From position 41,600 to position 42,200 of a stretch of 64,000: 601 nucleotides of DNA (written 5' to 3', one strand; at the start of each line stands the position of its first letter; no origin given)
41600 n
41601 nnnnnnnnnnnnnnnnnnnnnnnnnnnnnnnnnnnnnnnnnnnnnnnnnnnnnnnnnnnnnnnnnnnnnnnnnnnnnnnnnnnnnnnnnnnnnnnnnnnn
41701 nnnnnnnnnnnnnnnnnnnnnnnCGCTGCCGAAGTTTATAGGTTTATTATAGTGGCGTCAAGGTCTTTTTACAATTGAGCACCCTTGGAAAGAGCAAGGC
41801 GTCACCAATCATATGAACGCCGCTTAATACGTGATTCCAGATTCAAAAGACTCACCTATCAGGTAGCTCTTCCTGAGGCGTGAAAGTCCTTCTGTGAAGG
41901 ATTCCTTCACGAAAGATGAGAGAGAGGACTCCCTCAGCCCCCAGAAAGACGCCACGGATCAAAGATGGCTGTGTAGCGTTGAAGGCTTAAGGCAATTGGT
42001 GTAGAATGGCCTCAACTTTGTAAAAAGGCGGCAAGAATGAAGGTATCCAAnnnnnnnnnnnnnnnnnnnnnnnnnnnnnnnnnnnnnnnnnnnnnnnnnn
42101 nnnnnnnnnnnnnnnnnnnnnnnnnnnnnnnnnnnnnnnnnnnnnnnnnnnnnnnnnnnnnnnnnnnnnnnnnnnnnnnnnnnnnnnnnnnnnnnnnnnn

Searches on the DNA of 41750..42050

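Call 8: search_rna_families(source=window, start=41750, end=42050, threshold=evalue, max_evalue=10, show_alignments=3)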
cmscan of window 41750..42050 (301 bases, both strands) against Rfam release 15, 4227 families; matches with E-value up to 10: 0.
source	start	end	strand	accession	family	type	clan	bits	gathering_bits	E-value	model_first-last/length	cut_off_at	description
